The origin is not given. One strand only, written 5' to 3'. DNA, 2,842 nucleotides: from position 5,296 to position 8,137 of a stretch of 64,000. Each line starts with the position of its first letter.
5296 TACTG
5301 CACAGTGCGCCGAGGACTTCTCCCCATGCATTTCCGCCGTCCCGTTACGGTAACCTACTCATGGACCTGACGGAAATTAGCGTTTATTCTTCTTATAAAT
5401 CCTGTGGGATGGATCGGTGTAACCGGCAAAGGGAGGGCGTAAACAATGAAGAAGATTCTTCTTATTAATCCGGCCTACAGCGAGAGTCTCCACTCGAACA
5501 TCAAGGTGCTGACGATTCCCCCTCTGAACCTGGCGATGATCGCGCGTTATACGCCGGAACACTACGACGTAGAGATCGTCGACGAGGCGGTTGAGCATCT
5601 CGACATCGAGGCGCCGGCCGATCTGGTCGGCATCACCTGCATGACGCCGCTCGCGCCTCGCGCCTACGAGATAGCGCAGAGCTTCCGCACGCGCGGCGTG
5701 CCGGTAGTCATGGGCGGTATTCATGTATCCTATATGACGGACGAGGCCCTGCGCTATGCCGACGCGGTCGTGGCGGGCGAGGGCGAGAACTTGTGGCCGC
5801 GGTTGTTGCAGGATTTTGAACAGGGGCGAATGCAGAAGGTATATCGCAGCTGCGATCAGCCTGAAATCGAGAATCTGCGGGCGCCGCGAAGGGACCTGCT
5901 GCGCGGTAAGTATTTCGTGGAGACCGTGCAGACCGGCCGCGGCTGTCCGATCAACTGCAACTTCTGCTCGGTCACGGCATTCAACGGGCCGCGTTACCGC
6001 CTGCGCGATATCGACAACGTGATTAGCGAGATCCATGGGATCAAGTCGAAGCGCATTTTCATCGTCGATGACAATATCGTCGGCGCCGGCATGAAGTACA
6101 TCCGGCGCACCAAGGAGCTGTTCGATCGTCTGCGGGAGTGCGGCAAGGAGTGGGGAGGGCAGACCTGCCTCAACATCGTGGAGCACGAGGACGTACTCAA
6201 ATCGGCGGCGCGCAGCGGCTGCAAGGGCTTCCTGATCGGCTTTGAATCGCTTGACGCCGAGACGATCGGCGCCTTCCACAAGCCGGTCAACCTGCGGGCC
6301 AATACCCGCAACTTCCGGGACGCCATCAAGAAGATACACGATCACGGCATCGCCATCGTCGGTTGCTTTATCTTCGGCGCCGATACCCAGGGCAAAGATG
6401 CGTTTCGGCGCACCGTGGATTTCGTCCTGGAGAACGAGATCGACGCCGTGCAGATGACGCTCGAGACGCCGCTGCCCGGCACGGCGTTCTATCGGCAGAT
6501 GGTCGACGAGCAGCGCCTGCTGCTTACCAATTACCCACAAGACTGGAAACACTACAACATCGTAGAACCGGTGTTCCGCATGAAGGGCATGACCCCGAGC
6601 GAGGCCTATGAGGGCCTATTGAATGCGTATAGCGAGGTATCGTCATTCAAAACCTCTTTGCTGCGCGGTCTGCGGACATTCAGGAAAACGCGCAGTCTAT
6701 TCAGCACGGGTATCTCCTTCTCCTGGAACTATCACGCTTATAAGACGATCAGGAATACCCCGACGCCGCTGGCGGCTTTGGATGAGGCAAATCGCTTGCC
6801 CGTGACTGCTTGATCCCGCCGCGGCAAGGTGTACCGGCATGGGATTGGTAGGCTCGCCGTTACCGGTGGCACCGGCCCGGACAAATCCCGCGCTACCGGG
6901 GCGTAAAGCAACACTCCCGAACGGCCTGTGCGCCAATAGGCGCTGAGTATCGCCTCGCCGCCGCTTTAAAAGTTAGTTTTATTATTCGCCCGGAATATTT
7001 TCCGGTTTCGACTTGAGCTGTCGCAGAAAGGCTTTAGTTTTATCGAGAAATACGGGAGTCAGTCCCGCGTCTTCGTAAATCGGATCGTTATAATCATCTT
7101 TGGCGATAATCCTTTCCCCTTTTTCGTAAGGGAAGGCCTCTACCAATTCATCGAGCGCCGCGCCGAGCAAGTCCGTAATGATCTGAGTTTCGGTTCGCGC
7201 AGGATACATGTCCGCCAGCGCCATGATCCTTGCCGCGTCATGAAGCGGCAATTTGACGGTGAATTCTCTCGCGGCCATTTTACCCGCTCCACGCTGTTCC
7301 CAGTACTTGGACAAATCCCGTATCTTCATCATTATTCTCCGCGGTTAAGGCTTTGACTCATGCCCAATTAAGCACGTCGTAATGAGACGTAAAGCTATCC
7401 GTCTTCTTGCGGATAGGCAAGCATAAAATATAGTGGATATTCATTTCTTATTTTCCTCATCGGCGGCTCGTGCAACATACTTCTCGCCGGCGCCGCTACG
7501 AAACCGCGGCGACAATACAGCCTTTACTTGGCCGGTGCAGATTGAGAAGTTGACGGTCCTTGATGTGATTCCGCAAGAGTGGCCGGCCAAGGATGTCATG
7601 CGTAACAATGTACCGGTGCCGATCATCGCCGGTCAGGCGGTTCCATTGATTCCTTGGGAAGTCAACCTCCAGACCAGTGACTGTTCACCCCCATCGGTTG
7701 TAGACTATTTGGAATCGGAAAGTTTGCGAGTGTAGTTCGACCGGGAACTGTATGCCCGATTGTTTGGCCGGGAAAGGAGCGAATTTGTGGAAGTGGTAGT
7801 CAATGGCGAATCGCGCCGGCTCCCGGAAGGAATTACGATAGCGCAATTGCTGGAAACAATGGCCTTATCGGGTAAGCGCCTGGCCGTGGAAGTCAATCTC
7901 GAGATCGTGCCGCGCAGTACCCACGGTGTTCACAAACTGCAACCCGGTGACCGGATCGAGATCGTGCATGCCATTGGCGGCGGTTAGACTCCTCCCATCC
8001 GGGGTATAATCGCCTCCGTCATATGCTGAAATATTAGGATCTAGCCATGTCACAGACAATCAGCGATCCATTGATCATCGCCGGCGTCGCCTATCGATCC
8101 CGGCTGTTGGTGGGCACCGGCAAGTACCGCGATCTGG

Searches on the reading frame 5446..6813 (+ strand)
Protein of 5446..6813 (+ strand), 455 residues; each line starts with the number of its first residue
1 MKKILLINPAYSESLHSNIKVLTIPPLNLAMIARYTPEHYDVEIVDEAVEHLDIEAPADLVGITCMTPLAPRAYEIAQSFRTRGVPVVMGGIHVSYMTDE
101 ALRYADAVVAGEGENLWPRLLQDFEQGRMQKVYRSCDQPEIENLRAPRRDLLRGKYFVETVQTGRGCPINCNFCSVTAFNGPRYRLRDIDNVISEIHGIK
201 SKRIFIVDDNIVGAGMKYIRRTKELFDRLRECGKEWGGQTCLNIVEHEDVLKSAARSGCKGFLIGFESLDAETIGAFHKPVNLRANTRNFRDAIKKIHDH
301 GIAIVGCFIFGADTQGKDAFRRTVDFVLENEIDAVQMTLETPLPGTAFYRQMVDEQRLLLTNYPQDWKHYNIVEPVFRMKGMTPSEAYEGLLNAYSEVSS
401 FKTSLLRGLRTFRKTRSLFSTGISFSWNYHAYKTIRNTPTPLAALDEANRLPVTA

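Call 10: search_protein_families(library=pfam, proteins=[window:5446-6813:+], max_evalue=0.1)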
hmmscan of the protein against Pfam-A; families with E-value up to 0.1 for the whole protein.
window:5446-6813:+ (455 aa): 3 families
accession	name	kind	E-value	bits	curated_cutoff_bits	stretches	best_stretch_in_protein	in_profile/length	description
PF04055.27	Radical_SAM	-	1.6e-16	61.4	29.5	1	162-327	2-166/166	Radical SAM superfamily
PF02310.24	B12-binding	-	1.6e-15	57.5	32.1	1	23-118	11-118/121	B12 binding domain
PF19864.5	Radical_SAM_N2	-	0.00036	20.5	29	1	76-134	77-135/151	Radical SAM proteins, N-terminal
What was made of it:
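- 5446..6813 (+): B12-binding radical-SAM gene (455 aa). It belongs to a large, highly conserved family of unknown function and is part of the inserted block. Pfam B12-binding plus Radical_SAM (call 10).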

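Call 13: find_encoding_contigs(protein=window:5446-6813:+, flank=10000, max_places=8)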
Protein window:5446-6813:+ (455 aa): 1 contig read that carries it; 1 place shown.
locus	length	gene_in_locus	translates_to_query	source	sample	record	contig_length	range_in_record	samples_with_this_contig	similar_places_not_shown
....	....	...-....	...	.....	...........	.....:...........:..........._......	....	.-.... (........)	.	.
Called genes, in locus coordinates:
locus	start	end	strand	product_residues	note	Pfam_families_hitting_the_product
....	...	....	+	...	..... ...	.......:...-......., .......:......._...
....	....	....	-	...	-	-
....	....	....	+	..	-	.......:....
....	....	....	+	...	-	?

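Call 21: search_protein_families(library=ncbifam, proteins=[window:5446-6813:+], max_evalue=0.01)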
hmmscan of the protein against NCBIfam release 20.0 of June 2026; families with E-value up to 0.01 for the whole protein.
window:5446-6813:+ (455 aa): 24 families
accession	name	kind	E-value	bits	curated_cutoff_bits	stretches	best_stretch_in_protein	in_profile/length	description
TIGR02026.1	BchE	equivalog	4.6e-30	104.9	481.35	2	160-401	196-430/497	magnesium-protoporphyrin IX monomethyl ester anaerobic oxidative cyclase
TIGR04367.1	HpnR_B12_rSAM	equivalog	3.8e-28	98.3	650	1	23-378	19-393/490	hopanoid C-3 methylase HpnR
TIGR03471.1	HpnJ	equivalog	3.8e-25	88.7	577.6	1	160-356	199-391/472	hopanoid biosynthesis associated radical SAM protein HpnJ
TIGR04072.2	rSAM_ladder_B12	equivalog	4.7e-22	78.2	360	1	74-327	87-346/443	lipid biosynthesis B12-binding/radical SAM protein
TIGR04013.1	B12_SAM_MJ_1487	hypoth_equivalog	1.1e-20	73.8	251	1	42-201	28-194/382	TIGR04013 family B12-binding domain/radical SAM domain-containing protein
TIGR04014.1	B12_SAM_MJ_0865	equivalog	1.4e-20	73.5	360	1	69-355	53-361/434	methyl-coenzyme M reductase glutamine C-methyltransferase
NF038361.1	rSAM_Sden_1168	equivalog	2.1e-19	69.5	575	1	153-355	278-476/560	Sden_1168 family B12-binding radical SAM P-methyltransferase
NF050148.1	rSAM_ApyD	equivalog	2.7e-17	62.4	750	1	34-355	52-396/645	RiPP biosynthesis radical SAM protein ApyD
TIGR04479.1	bcpD_PhpK_rSAM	subfamily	5.5e-16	58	600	1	160-334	243-413/504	PhpK family radical SAM P-methyltransferase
NF045585.1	rSAM_slr0320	equivalog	2e-12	46.4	775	1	134-326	211-405/511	photosystem II high light acclimation radical SAM protein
TIGR04295.1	B12_rSAM_oligo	hypoth_equivalog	1.2e-10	40.6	400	1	161-324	203-356/422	TIGR04295 family B12-binding domain-containing radical SAM protein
NF033070.1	rSAM_AprD4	equivalog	1.5e-10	40.6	500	1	159-355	197-393/456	AprD4 family radical SAM diol-dehydratase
NF033712.0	B12_rSAM_KedN5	subfamily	3.6e-08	32.1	700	1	155-325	192-365/624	KedN5 family methylcobalamin-dependent radical SAM C-methyltransferase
TIGR04385.1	B12_rSAM_cofa1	equivalog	1e-07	31.6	450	1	156-282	191-320/438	B12 lower ligand biosynthesis radical SAM protein BzaD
TIGR04434.1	rSAM_Pput_1520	hypoth_equivalog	2.9e-07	29.4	550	1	162-311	256-419/515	B12-binding domain/radical SAM domain-containing protein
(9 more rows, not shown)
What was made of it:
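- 5446..6813 (+): All NCBIfam hits are far below their cut-offs (call 21).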

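Call 25: find_homologous_proteins(query=window:5446-6813:+, max_evalue=1e-50)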
Query window:5446-6813:+ (455 aa): 3334 proteins with E <= 1e-50 among 8000 candidates; the best 120 are listed.
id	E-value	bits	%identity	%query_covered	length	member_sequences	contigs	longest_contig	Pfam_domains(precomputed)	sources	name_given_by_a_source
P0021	0.0e+0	1051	100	100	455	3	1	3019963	PF04055.28,PF02310.25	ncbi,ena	-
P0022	3.1e-275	931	90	98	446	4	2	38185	PF04055.28,PF02310.25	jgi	jgi:radical SAM superfamily enzyme YgiQ (UPF0313 family)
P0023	1.6e-269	912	87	98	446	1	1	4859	PF04055.28,PF02310.25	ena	-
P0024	2.2e-269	912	87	98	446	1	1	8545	PF04055.28,PF02310.25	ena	-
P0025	5.6e-255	864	83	98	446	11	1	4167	PF04055.28,PF02310.25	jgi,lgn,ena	-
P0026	1.1e-253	860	82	98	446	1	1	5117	PF04055.28,PF02310.25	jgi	jgi:radical SAM superfamily enzyme YgiQ (UPF0313 family)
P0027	4.3e-253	858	83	98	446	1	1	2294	PF04055.28,PF02310.25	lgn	-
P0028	1.6e-252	856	82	98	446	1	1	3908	PF04055.28,PF02310.25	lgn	-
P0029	1.1e-251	853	82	98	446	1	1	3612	PF04055.28,PF02310.25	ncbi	-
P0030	1.8e-251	853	82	97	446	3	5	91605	PF04055.28,PF19864.6,PF02310.25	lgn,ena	-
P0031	2.9e-251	852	81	98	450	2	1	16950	PF04055.28,PF02310.25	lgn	-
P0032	1.3e-250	850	80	98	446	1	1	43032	PF04055.28,PF02310.25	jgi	jgi:radical SAM superfamily enzyme YgiQ (UPF0313 family)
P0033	1.0e-249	847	80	98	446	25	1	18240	PF04055.28,PF02310.25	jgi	jgi:radical SAM superfamily enzyme YgiQ (UPF0313 family)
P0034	3.1e-249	845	80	98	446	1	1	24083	PF04055.28,PF02310.25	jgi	jgi:radical SAM superfamily enzyme YgiQ (UPF0313 family)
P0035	3.3e-249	845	81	97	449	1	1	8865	PF04055.28,PF19864.6,PF02310.25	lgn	-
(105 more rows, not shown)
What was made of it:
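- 5446..6813 (+): 3334 homologs (call 25).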

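Call 26: find_encoding_contigs(protein=P0022, flank=6000, max_places=2)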
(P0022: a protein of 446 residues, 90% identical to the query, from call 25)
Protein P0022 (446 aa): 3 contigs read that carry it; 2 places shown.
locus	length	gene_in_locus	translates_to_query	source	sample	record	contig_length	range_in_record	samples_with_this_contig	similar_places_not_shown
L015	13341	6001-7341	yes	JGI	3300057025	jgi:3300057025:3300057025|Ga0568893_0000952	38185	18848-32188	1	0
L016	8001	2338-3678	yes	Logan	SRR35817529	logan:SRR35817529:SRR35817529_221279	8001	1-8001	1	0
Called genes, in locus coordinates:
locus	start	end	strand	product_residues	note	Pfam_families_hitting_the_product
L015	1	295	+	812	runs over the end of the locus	PF01266:DAO (faint), PF07992:Pyr_redox_2, PF13738:Pyr_redox_3, PF00070:Pyr_redox, PF18267:Rubredoxin_C, PF04324:Fer2_BFD, PF03460:NIR_SIR_ferr, PF01077:NIR_SIR, +1 more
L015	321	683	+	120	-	PF00355:Rieske, PF13806:Rieske_2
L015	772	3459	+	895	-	PF04879:Molybdop_Fe4S4, PF00384:Molybdopterin, PF01568:Molydop_binding, PF04324:Fer2_BFD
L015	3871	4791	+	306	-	PF00135:COesterase (faint), PF20434:BD-FAE, PF07859:Abhydrolase_3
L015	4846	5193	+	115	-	PF03992:ABM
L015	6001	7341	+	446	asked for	PF02310:B12-binding, PF04055:Radical_SAM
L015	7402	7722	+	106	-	-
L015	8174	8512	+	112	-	-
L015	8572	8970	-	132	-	-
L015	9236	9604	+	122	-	PF14534:DUF4440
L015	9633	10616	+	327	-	PF08240:ADH_N, PF00107:ADH_zinc_N, PF13602:ADH_zinc_N_2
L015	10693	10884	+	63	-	PF14255:Zn_ribbon_21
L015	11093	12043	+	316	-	PF00485:PRK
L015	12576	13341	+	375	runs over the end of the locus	PF08240:ADH_N, PF00107:ADH_zinc_N, PF13602:ADH_zinc_N_2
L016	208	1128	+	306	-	PF00135:COesterase (faint), PF20434:BD-FAE, PF07859:Abhydrolase_3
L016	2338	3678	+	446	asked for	PF02310:B12-binding, PF04055:Radical_SAM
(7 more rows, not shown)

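Call 27: find_encoding_contigs(protein=P0024, flank=6000, max_places=2)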
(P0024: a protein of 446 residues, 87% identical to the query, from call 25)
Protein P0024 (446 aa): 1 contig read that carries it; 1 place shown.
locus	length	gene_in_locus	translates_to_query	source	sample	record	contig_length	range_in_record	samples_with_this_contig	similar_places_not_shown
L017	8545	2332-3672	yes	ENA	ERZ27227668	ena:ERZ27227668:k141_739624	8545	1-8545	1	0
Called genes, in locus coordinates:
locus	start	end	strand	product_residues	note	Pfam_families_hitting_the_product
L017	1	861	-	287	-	?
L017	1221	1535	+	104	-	-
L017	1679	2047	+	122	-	-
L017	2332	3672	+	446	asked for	PF02310:B12-binding, PF04055:Radical_SAM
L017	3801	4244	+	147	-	PF07366:SnoaL, PF12680:SnoaL_2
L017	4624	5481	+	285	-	-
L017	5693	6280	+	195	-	PF06736:TMEM175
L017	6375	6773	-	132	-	-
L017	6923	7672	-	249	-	PF20108:DUF6498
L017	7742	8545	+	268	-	?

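Call 28: find_encoding_contigs(protein=P0030, flank=6000, max_places=2)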
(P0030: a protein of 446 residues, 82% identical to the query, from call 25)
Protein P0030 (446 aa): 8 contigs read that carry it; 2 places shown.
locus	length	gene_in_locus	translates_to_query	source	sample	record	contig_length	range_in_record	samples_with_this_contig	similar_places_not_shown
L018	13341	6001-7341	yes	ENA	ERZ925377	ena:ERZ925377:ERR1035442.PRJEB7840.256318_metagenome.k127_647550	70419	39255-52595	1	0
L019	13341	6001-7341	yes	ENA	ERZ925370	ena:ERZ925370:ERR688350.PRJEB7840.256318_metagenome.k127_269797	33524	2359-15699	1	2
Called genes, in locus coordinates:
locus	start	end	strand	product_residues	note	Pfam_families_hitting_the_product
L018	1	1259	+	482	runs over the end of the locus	PF02321:OEP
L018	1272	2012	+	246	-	PF25919:BSH_CusB (faint), PF25973:BSH_CzcB, PF25984:BSH_YknX (faint)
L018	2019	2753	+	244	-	PF00005:ABC_tran, PF13304:AAA_21 (weak)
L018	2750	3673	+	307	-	PF00005:ABC_tran, PF13304:AAA_21 (weak)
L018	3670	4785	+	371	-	PF12679:ABC2_membrane_2, PF12698:ABC2_membrane_3, PF01061:ABC2_membrane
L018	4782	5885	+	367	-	PF12679:ABC2_membrane_2, PF12698:ABC2_membrane_3, PF01061:ABC2_membrane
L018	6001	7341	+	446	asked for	PF02310:B12-binding, PF19864:Radical_SAM_N2 (weak), PF04055:Radical_SAM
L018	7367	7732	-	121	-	-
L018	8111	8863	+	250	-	-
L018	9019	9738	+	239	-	PF00072:Response_reg, PF00486:Trans_reg_C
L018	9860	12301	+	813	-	PF00989:PAS, PF08448:PAS_4, PF13426:PAS_9, PF00989:PAS, PF13188:PAS_8, PF08447:PAS_3, PF08448:PAS_4, PF13426:PAS_9, +3 more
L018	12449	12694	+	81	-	-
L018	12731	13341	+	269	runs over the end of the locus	PF01209:Ubie_methyltran, PF13489:Methyltransf_23, PF13847:Methyltransf_31, PF08241:Methyltransf_11, PF08242:Methyltransf_12, PF13649:Methyltransf_25, PF20922:Anamorsin_N (weak)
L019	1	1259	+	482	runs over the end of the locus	PF02321:OEP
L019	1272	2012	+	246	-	PF25919:BSH_CusB (faint), PF25973:BSH_CzcB, PF25984:BSH_YknX (faint)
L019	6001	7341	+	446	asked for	PF02310:B12-binding, PF19864:Radical_SAM_N2 (weak), PF04055:Radical_SAM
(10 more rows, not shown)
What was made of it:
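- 5446..6813 (+): Genomic contexts vary (calls 26-28).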

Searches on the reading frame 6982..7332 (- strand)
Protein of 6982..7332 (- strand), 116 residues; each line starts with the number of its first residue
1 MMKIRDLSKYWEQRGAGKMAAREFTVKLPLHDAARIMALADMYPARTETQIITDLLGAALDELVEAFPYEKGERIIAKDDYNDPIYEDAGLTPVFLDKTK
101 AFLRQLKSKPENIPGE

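Call 10: search_protein_families(library=pfam, proteins=[window:6982-7332:-], max_evalue=0.1)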
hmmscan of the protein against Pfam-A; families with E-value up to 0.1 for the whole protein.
window:6982-7332:- (116 aa): 0 families

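Call 21: search_protein_families(library=ncbifam, proteins=[window:6982-7332:-], max_evalue=0.01)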
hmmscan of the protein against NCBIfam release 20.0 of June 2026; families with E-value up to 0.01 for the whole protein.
window:6982-7332:- (116 aa): 0 families

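Call 69: search_protein_families(library=phrogs, proteins=[window:6982-7332:-], max_evalue=0.01)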
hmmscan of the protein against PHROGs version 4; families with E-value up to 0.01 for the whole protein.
window:6982-7332:- (116 aa): 0 families

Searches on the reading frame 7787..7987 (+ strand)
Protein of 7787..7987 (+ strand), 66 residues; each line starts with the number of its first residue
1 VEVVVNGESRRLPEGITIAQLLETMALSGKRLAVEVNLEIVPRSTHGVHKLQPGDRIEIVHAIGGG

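Call 10: search_protein_families(library=pfam, proteins=[window:7787-7987:+], max_evalue=0.1)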
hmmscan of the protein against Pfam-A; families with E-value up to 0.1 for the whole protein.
window:7787-7987:+ (66 aa): 1 family
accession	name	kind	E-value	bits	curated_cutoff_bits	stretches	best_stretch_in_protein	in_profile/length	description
PF02597.26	ThiS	-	2.1e-15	57.4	22.5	1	3-66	1-76/76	ThiS family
